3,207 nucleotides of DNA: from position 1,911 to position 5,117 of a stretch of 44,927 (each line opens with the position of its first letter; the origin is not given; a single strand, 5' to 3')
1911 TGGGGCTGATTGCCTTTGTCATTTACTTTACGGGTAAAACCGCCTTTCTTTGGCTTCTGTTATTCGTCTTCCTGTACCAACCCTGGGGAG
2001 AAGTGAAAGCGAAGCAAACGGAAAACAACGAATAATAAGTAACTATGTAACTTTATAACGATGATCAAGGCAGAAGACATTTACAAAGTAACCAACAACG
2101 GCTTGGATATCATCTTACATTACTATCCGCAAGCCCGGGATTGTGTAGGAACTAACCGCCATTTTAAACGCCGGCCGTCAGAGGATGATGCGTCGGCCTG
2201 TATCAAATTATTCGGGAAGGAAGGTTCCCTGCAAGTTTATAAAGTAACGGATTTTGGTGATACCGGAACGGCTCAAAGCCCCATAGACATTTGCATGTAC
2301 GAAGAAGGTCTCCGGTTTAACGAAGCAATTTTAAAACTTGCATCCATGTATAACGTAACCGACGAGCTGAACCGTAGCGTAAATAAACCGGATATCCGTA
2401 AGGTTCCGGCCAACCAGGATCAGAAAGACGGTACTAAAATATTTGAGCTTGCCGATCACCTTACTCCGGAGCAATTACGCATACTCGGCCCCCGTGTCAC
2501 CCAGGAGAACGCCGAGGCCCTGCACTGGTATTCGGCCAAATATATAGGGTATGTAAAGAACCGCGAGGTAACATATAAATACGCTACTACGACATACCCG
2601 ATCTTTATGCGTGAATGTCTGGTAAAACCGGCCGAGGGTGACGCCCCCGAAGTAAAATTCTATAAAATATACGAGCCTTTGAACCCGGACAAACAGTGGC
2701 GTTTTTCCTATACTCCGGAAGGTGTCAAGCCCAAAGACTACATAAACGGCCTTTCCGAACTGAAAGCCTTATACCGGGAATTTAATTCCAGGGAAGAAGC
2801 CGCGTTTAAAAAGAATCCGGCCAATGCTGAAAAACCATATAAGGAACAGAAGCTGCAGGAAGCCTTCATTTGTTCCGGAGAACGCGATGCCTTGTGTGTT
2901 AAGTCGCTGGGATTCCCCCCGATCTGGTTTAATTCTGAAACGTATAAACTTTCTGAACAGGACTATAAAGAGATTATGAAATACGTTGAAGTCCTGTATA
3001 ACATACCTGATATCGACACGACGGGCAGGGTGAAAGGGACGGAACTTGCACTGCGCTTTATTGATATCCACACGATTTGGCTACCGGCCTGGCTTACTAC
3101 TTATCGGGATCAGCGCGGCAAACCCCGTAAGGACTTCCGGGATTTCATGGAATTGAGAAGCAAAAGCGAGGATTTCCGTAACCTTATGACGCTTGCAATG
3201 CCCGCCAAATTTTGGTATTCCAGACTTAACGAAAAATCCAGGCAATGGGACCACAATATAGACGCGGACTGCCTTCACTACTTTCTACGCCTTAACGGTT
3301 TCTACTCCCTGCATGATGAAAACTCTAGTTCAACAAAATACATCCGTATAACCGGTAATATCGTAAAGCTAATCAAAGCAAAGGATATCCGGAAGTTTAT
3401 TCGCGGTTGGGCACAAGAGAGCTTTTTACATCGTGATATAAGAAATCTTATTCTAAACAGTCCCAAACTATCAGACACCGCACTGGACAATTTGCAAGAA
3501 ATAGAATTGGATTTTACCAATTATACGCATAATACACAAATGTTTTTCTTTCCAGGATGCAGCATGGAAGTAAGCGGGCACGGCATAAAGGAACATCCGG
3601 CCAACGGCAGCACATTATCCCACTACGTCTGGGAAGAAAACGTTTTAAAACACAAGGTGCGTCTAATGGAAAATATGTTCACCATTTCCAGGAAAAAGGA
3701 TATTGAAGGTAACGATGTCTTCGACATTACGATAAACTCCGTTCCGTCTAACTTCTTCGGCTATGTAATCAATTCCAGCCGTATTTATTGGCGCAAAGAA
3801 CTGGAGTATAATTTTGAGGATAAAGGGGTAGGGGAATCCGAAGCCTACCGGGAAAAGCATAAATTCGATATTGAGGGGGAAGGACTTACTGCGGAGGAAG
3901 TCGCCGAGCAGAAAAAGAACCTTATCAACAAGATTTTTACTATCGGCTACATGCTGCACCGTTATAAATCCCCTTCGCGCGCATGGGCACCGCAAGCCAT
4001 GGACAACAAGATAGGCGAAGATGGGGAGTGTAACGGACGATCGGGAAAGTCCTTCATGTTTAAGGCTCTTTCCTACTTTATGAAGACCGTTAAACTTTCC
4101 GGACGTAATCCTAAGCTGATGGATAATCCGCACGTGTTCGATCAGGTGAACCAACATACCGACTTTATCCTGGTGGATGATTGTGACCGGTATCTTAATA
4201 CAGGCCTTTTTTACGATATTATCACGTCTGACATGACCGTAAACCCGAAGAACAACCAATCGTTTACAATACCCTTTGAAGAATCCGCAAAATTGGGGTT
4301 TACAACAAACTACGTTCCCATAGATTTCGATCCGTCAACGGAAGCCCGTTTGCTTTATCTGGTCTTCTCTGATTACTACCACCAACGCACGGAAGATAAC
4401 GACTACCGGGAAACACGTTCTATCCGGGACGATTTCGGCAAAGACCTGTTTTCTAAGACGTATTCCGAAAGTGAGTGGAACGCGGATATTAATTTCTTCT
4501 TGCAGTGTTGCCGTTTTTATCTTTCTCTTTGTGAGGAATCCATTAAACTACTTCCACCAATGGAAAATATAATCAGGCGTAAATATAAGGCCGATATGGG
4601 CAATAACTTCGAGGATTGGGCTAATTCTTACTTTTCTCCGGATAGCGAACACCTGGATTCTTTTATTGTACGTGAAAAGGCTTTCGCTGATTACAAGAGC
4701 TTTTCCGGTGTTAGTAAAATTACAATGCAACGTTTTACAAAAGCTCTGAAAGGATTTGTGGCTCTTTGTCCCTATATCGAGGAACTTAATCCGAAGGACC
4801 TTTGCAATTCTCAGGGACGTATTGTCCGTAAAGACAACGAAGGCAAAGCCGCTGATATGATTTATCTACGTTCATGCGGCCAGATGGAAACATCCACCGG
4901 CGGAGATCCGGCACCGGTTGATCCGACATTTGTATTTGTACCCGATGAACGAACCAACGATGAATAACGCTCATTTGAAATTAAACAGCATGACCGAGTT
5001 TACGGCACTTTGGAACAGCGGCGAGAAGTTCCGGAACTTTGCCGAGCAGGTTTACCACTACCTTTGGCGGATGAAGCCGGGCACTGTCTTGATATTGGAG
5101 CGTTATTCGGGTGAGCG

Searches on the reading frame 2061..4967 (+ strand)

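Call 38: search_protein_families(library=pfam, proteins=[window:2061-4967:+], max_evalue=0.001)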
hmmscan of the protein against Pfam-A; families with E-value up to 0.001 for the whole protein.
window:2061-4967:+ (968 aa): 1 family
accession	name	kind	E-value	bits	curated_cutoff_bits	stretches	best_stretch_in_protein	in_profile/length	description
PF19263.5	DUF5906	-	0.0001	23.3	27.6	1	659-759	6-110/114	Family of unknown function (DUF5906)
